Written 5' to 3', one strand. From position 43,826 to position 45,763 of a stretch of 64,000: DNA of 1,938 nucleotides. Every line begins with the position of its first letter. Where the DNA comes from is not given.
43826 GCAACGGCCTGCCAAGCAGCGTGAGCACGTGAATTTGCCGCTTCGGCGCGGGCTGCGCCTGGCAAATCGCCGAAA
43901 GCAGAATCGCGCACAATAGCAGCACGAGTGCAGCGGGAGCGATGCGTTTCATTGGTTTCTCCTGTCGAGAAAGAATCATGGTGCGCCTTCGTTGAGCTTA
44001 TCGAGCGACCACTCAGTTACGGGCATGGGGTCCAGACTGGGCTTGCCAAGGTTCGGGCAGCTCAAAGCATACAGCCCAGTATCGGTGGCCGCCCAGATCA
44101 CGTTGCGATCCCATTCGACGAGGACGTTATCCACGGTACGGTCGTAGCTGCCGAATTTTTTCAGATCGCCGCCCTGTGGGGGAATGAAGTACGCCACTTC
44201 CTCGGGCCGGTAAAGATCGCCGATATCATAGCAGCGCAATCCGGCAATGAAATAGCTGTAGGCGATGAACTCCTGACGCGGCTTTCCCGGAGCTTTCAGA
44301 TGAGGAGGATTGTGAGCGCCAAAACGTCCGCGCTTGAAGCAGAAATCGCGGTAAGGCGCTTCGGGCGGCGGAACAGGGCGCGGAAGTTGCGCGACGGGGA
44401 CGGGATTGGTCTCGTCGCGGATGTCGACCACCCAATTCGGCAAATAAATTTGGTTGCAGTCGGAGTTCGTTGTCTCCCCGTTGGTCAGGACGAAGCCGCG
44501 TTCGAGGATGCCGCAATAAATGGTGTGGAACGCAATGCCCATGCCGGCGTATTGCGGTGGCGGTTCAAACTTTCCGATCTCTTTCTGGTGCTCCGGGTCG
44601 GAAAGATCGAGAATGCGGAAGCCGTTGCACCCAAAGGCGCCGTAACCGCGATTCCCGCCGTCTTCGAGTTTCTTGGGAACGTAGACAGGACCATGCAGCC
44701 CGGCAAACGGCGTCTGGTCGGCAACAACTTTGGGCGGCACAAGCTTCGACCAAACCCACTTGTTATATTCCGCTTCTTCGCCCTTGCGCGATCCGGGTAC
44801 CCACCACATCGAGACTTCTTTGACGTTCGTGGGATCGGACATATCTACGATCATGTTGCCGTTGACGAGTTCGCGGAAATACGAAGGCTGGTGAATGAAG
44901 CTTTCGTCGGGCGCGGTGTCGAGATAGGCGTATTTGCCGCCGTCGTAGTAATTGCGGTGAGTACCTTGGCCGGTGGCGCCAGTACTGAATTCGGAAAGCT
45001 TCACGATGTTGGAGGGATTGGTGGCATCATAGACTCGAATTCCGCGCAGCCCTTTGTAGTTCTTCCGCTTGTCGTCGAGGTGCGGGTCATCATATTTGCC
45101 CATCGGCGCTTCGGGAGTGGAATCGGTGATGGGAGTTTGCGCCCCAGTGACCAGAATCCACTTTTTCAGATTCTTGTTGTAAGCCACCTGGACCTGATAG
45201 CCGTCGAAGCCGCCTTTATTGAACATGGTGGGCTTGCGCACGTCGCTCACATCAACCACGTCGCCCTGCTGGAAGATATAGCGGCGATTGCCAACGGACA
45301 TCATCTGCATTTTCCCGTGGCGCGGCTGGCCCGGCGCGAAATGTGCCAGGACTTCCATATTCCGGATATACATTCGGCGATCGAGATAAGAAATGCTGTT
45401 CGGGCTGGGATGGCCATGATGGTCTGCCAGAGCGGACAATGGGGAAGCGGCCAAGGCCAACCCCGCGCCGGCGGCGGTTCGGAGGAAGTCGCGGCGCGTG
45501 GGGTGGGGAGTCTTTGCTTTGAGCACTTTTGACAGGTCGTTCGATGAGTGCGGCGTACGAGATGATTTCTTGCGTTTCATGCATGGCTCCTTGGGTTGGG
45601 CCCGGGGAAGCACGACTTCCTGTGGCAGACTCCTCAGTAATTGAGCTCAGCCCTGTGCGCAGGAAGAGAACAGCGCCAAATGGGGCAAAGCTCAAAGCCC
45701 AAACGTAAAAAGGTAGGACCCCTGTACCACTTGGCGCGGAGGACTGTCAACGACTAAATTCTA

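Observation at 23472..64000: About 40-kb catabolic island for an unidentified substrate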

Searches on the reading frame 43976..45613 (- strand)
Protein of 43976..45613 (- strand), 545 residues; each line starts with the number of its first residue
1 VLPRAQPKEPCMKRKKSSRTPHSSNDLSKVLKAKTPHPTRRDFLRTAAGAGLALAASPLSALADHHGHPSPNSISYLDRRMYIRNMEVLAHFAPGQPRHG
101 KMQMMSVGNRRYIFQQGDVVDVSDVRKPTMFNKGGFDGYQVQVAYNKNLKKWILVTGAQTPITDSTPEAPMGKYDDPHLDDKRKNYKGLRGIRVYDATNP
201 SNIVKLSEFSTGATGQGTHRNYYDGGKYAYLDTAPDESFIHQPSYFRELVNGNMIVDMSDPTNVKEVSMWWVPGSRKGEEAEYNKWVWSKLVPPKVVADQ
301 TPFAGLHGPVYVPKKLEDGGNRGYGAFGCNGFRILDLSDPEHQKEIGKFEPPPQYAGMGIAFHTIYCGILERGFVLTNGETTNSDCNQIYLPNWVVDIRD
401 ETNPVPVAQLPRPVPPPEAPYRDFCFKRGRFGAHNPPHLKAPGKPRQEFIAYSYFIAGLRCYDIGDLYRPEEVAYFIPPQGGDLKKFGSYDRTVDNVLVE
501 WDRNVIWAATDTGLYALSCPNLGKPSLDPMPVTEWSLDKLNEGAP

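Call 6: search_protein_families(library=pfam, proteins=[window:43976-45613:-], max_evalue=0.001)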
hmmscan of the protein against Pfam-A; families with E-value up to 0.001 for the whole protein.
window:43976-45613:- (545 aa): 1 family
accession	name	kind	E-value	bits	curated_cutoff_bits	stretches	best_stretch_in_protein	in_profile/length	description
PF08309.17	LVIVD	-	0.00037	20.2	20.2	0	251-267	21-37/42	LVIVD repeat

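Call 40: search_protein_families(library=ncbifam, proteins=[window:43976-45613:-], max_evalue=0.000001)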
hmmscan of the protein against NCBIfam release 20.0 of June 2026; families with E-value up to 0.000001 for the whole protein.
window:43976-45613:- (545 aa): 0 families

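Call 54: search_solved_structures(query=window:43976-45580:-, max_evalue=1)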
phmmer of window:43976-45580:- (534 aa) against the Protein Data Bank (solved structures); distinct sequences matched with E-value up to 1: 1.
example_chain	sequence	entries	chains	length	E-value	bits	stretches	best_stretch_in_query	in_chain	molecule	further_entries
6j2u_A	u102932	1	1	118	0.62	11.9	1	27-73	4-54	Tyrosinase co-factor protein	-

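Call 56: find_homologous_proteins(query=window:43976-45580:-, max_evalue=0.00001)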
Query window:43976-45580:- (534 aa): 440 proteins with E <= 0.00001 among 8000 candidates; the best 120 are listed.
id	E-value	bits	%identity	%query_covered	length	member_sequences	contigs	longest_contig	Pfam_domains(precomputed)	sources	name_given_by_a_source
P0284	0.0e+0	1181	92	100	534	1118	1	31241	-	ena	-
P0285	0.0e+0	1159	89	100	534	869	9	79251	-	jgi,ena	-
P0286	0.0e+0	1102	84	100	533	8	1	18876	PF08309.18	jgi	jgi:hypothetical protein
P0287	0.0e+0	1092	83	100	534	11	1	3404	PF08309.18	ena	-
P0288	0.0e+0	1037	84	96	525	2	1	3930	-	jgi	jgi:hypothetical protein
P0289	0.0e+0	1034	81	100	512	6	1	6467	-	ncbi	-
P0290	2.3e-298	1009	80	96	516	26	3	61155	PF08309.18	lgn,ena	-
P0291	1.3e-291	987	78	95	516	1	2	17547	-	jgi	jgi:hypothetical protein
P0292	2.2e-291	986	77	100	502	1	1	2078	-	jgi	jgi:hypothetical protein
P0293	2.7e-291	985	78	96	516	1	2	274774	PF08309.18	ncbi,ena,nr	ncbi:MAG: twin-arginine translocation signal domain-containing protein [Acidobacteriia bacterium]|nr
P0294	1.9e-287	973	78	96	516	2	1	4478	-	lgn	-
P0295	2.2e-284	963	78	95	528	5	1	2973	PF08309.18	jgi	jgi:hypothetical protein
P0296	2.5e-284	962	77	96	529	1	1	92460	PF08309.18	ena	-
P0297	6.4e-284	961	75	100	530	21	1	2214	-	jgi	jgi:hypothetical protein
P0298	2.2e-282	956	77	95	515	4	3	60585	PF08309.18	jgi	jgi:hypothetical protein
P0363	1.5e-161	557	51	90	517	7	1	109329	-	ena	-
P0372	5.3e-156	539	51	94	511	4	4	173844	PF08309.18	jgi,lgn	jgi:hypothetical protein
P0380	1.6e-154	534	49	92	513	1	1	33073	PF08309.18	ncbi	ncbi:LVIVD repeat-containing protein [Pseudomonadota bacterium]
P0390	5.7e-152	526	49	95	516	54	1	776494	PF08309.18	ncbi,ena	-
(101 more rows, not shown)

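Call 59: find_encoding_contigs(protein=P0390, flank=8000, max_places=1)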
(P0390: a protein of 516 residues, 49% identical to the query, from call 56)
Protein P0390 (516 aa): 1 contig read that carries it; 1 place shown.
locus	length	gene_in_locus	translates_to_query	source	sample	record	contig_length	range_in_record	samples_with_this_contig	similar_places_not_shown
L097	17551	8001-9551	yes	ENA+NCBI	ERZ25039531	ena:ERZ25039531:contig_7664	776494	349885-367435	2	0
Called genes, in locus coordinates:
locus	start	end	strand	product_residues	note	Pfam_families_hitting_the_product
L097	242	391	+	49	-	-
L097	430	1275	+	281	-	PF06325:PrmA (weak), PF13847:Methyltransf_31, PF13649:Methyltransf_25 (weak)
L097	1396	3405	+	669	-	-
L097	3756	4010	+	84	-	-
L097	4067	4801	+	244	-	-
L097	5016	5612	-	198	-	PF01914:MarC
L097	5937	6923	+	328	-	PF03401:TctC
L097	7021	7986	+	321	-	PF03401:TctC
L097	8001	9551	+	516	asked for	PF08309:LVIVD (faint)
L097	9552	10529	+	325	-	PF08240:ADH_N, PF00107:ADH_zinc_N, PF13602:ADH_zinc_N_2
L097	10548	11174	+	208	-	-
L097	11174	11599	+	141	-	PF00557:Peptidase_M24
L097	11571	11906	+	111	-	PF00557:Peptidase_M24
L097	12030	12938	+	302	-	PF00676:E1_dh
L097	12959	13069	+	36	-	-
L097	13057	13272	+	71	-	PF02779:Transket_pyr (weak)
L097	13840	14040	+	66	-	PF02780:Transketolase_C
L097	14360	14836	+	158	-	PF07969:Amidohydro_3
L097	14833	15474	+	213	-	PF07969:Amidohydro_3 (weak)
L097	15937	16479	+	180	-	PF00364:Biotin_lipoyl, PF25917:BSH_RND (weak), PF25919:BSH_CusB (faint)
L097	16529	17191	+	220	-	PF00198:2-oxoacid_dh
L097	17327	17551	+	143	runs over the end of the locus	PF01042:Ribonuc_L-PSP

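Call 60: find_encoding_contigs(protein=P0380, flank=8000, max_places=1)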
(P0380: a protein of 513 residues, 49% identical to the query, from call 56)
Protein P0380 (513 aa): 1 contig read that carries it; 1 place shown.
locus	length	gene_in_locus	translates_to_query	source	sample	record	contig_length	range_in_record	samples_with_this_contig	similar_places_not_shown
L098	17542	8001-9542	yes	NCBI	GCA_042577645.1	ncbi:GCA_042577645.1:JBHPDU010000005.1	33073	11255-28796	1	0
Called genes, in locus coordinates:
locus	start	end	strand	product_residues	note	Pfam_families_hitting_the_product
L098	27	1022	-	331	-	PF04909:Amidohydro_2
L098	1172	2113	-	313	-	PF01488:Shikimate_DH (weak), PF02826:2-Hacid_dh_C (weak), PF03446:NAD_binding_2, PF03807:F420_oxidored, PF14833:NAD_binding_11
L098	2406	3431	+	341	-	PF00356:LacI, PF00532:Peripla_BP_1, PF13407:Peripla_BP_4, PF13377:Peripla_BP_3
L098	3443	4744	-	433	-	PF00557:Peptidase_M24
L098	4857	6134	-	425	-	PF06808:DctM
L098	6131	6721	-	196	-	PF04290:DctQ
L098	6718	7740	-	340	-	PF03480:DctP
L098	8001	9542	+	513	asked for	PF08309:LVIVD (faint)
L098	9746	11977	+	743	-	PF07715:Plug, PF00593:TonB_dep_Rec_b-barrel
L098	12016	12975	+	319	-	PF00753:Lactamase_B, PF12706:Lactamase_B_2 (weak)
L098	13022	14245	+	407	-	PF06500:FrsA-like, PF00561:Abhydrolase_1 (faint), PF01738:DLH (faint)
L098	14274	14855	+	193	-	PF02129:Peptidase_S15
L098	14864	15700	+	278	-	PF08530:PepX_C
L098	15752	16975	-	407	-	PF00364:Biotin_lipoyl, PF02817:E3_binding, PF00198:2-oxoacid_dh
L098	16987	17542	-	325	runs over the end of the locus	PF02779:Transket_pyr, PF02780:Transketolase_C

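Call 65: predict_structure(alignment_id=A2)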
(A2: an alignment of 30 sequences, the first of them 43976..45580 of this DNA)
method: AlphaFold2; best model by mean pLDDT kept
length: 534 residues; sequences in the alignment: 30
mean_pLDDT: 85.8   pTM: 0.85
mean pLDDT of the five models: 85.8, 85.8, 84.3, 83.6, 81.7
residues with pLDDT >= 90: 344; 70-90: 117; 50-70: 19; < 50: 54
segments of 3 or more residues with pLDDT < 50: 1-52
pLDDT, mean of each block of 10 residues (from residue 1): 36 34 40 42 38 58 91 98 91 96 97 98 94 96 95 79 85 91 98 97 88 96 87 71 96 96 92 81 58 86 94 94 97 95 82 94 94 76 97 97 95 88 92 96 96 97 96 84 94 97 97 96 94 91
secondary structure, 60 per line:
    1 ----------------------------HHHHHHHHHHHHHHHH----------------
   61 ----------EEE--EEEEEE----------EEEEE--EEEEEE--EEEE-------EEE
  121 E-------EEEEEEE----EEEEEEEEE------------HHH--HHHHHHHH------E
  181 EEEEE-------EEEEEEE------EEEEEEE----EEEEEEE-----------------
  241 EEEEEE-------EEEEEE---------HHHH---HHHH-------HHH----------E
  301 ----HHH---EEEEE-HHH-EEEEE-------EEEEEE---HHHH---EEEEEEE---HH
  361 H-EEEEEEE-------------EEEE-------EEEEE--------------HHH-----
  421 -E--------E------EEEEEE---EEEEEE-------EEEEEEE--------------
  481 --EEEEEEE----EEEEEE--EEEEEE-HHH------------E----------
elements in order: H29-44 E71-73 E76-81 E92-96 E99-104 E107-110 E118-121 E129-135 E140-148 H166-173 E180-185 E193-199 E206-212 E217-223 E241-246 E254-259 H269-272 H276-279 E311-315 E321-325 E333-338 H342-345 E349-355 E363-369 E383-386 E394-398 E438-443 E447-452 E460-466 E483-489 E494-499 E502-507
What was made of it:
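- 43976..45613 (-): Tat-exported beta-propeller with a faint LVIVD match. The start is probably 45580. AF2 model pLDDT 85.8 (call 65).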

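Call 67: fold_search(model_id=the predicted structure, library=pdb)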
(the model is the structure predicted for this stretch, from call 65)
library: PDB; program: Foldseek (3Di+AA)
matches with E <= 10: 1471; with E <= 0.001: 1034
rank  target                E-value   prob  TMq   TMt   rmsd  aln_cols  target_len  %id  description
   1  5hrm_B                1.0e-18  1.00  0.53  0.57   8.3       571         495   17  Crystal structure of phosphotriesterase from Sphingobium sp. TCM1 (released 2016-07-13)
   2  5hrm_A                5.8e-18  1.00  0.53  0.57   8.1       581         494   16  Crystal structure of phosphotriesterase from Sphingobium sp. TCM1 (released 2016-07-13)
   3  7mq8_LS               1.7e-09  1.00  0.42  0.49  20.5       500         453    8  Cryo-EM structure of the human SSU processome, state pre-A1 (released 2021-09-22)
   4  8xzg_B                4.8e-09  1.00  0.37  0.56  13.7       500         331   10  Cryo-EM structure of the [Pyr1]-apelin-13-bound human APLNR-Gi complex (released 2024-03-27)
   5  9ode_B                5.9e-09  1.00  0.40  0.60  12.5       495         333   10  Structure of the MOR/Gi/Lofentanil Complex, Nucleotide Free (released 2026-03-04)
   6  8wc9_B                6.2e-09  1.00  0.41  0.60  12.5       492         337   10  Cryo-EM structure of the ZH8651-bound mTAAR1-Gq complex (released 2023-12-27)
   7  9jco_B                6.2e-09  1.00  0.40  0.58  12.1       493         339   10  Cryo-EM structure of the proton-sensing GPCR (GPR4)-Gs protein complex at pH 6.5 (released 2025-07-09)
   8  9m2f_B                7.0e-09  1.00  0.42  0.62  12.6       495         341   10  Structure of neuropeptide FF receptor 1 complex with NPFF (released 2025-07-23)
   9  7w40_C                8.2e-09  1.00  0.39  0.62   8.6       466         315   10  Cryo-EM Structure of Human Gastrin Releasing Peptide Receptor in complex with the agonist Bombesin (6-14) [D-Phe6, bet (released 2023-02-22)
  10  6eg8_B                8.2e-09  1.00  0.40  0.59  13.2       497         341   11  Structure of the GDP-bound Gs heterotrimer (released 2019-06-05)
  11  7xbw_D                9.1e-09  1.00  0.40  0.60  11.2       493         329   10  Cryo-EM structure of the human chemokine receptor CX3CR1 in complex with Gi1 (released 2022-07-13)
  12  8unw_B                9.6e-09  1.00  0.39  0.59  12.4       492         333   10  CryoEM structure of beta-2-adrenergic receptor in complex with GTP-bound Gs heterotrimer (Class L) (released 2024-03-06)
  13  7dhi_B                1.1e-08  1.00  0.36  0.54  12.9       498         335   10  Cryo-EM structure of the partial agonist salbutamol-bound beta2 adrenergic receptor-Gs protein complex. (released 2020-12-16)
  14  8ge3_B                1.2e-08  1.00  0.39  0.59  12.3       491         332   11  CryoEM structure of beta-2-adrenergic receptor in complex with nucleotide-free Gs heterotrimer (#4 of 20) (released 2024-03-06)
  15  9m0r_B                1.3e-08  1.00  0.41  0.60  12.3       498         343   10  Structure of neuropeptide FF receptor 1 complex with NPVF (released 2025-07-23)
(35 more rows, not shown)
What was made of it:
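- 43976..45613 (-): The best fold match is the Sb-PTE phosphotriesterase 5HRM at E 1e-18 (call 67).
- Closest known: Sb-PTE. Same: The fold of the Tat-exported propeller matches Sb-PTE (call 67).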

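Call 70: search_protein_families(library=ncbifam, proteins=[L098:12016-12975:+, L098:3443-4744:-], max_evalue=1e-8)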
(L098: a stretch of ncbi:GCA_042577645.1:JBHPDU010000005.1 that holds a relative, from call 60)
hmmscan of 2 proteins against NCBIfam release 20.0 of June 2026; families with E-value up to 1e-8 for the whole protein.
L098:12016-12975:+ (319 aa): 17 families
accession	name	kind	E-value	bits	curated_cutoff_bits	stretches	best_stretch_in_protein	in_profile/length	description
TIGR04559.1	SoxH_rel_PQQ_2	hypoth_equivalog_domain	1.2e-38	133.1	280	1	42-296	28-276/283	quinoprotein relay system zinc metallohydrolase 2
TIGR04558.1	SoxH_rel_PQQ_1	hypoth_equivalog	2.9e-26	92.2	300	1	44-299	34-276/285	quinoprotein relay system zinc metallohydrolase 1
NF012229.1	bla_class_B_core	domain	1.6e-18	67.2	100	1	44-177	15-132/139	metallo-beta-lactamase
NF033087.1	bla_subclass_B2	equivalog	1.1e-17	64.6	240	1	36-196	10-168/221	subclass B2 metallo-beta-lactamase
NF033088.2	bla_subclass_B1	equivalog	2.6e-17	63.2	200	1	44-199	31-164/217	subclass B1 metallo-beta-lactamase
NF040860.1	blaWUS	exception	5e-16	58.7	540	1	39-219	44-203/246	WUS family subclass B1 metallo-beta-lactamase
NF012137.0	bla_xUS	exception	1.2e-15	57.7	400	1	40-233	45-219/246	MUS/TUS/MOC family subclass B1 metallo-beta-lactamase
NF000442.2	blaTUS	exception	6.7e-14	51.9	550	1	39-115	44-120/248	TUS family subclass B1 metallo-beta-lactamase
NF000329.2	bla_B2_CphA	exception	1.2e-13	51.4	500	1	36-195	43-194/253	CphA family subclass B2 metallo-beta-lactamase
NF012224.1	blaSFH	exception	1.3e-13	50.9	550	1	44-195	43-188/250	SFH family subclass B2 metallo-beta-lactamase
NF012225.0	blaSFH_gen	exception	5.1e-13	49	440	1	44-194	45-189/252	SFH-related subclass B2 metallo-beta-lactamase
NF012146.1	blaB-IND-MUS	exception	7.3e-13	48.4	270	0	43-117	48-122/237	BlaB/IND/MUS family subclass B1 metallo-beta-lactamase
NF038046.1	blaCVI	exception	8.7e-13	48.4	575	1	33-195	37-190/255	CVI family subclass B2 metallo-beta-lactamase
NF000441.2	blaMUS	exception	1.2e-11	44.6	540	0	40-116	45-121/246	MUS family subclass B1 metallo-beta-lactamase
NF038166.1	blaYEM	exception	6.9e-11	42.3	535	1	27-195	22-188/246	YEM family subclass B2 metallo-beta-lactamase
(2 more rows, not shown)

L098:3443-4744:- (433 aa): 6 families
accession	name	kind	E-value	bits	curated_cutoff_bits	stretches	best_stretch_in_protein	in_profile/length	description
NF043017.1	DimsulpropLyDddP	equivalog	8.2e-30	103.9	600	1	41-425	50-439/443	dimethylsulfonioproprionate lyase DddP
NF040821.1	dipep_PepQ_Arch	equivalog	2.1e-21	76.3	630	1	190-420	115-339/346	Xaa-Pro dipeptidase PepQ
TIGR02993.1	ectoine_eutD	equivalog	1.5e-18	67.1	613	1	42-422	6-383/391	ectoine hydrolase DoeA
NF038259.1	ectoine_DoeA_2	exception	5.5e-16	58.3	575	1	193-419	149-376/386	ectoine hydrolase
TIGR00500.1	met_pdase_I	equivalog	1.4e-15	57.5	171.35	1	196-393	2-202/247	type I methionyl aminopeptidase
NF007310.0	PRK09795.1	equivalog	6.7e-13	48.2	393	1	194-423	124-352/361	aminopeptidase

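Call 87: find_encoding_contigs(protein=P0372, flank=9000, max_places=1)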
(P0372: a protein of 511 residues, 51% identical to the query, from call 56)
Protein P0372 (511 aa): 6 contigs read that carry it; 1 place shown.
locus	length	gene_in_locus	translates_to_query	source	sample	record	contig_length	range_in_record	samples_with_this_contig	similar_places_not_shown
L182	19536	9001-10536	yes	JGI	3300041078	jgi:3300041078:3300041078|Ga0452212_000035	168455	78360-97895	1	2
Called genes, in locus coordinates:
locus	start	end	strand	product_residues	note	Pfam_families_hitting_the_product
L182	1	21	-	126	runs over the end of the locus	PF14537:Cytochrom_c3_2 (faint), PF14522:Cytochrome_C7 (weak)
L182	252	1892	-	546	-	PF01266:DAO (faint), PF01593:Amino_oxidase, PF13450:NAD_binding_8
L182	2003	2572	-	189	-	PF01557:FAA_hydrolase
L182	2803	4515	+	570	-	PF02776:TPP_enzyme_N, PF00205:TPP_enzyme_M, PF02775:TPP_enzyme_C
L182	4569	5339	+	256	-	PF00378:ECH_1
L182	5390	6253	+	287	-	PF03446:NAD_binding_2, PF14833:NAD_binding_11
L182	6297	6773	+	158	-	PF00111:Fer2 (weak), PF01799:Fer2_2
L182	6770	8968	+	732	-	PF20256:MoCoBD_2, PF02738:MoCoBD_1, PF20256:MoCoBD_2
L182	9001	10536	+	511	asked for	PF08309:LVIVD (faint)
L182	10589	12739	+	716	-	PF06452:CBM9_1, PF19313:DUF5916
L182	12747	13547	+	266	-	PF02798:GST_N, PF13409:GST_N_2, PF13417:GST_N_3, PF00043:GST_C, PF14497:GST_C_3 (faint), PF13410:GST_C_2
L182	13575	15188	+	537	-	PF13517:FG-GAP_3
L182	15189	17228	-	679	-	PF01970:TctA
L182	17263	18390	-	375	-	-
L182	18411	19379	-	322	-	PF13409:GST_N_2, PF00043:GST_C, PF14497:GST_C_3, PF13410:GST_C_2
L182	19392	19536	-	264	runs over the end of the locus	PF02798:GST_N, PF13409:GST_N_2, PF13417:GST_N_3, PF13410:GST_C_2, PF00043:GST_C (weak)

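Call 88: find_encoding_contigs(protein=P0363, flank=9000, max_places=1)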
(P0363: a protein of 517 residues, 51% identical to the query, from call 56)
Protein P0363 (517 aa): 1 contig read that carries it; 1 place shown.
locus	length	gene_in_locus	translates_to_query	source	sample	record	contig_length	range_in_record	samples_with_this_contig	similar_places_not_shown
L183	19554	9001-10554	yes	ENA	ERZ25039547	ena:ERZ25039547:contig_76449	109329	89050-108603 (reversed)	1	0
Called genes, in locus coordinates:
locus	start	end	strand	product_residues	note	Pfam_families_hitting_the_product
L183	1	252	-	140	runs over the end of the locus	-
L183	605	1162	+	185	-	PF03050:DDE_Tnp_IS66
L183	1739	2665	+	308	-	-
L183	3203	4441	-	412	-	PF07690:MFS_1, PF12832:MFS_1_like (faint), PF07690:MFS_1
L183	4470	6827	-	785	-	PF01315:Ald_Xan_dh_C, PF02738:MoCoBD_1, PF20256:MoCoBD_2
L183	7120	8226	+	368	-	PF02541:Ppx-GppA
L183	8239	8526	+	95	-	PF01728:FtsJ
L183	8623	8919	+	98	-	PF01728:FtsJ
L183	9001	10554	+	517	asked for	-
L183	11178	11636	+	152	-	PF18358:Tudor_4 (faint), PF23327:Chromo_MORC2_6th (faint), PF05641:Agenet (faint), PF18104:Tudor_2 (weak), PF11717:Tudor-knot (weak)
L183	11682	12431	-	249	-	-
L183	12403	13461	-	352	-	PF03401:TctC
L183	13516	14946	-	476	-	PF06609:TRI12 (weak), PF07690:MFS_1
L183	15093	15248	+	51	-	-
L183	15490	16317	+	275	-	-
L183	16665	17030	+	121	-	-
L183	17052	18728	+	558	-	PF00478:IMPDH, PF00571:CBS, PF01070:FMN_dh (weak), PF03060:NMO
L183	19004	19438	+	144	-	PF01124:MAPEG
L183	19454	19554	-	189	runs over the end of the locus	-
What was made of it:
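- L183 shows the LVIVD gene alone (call 88).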
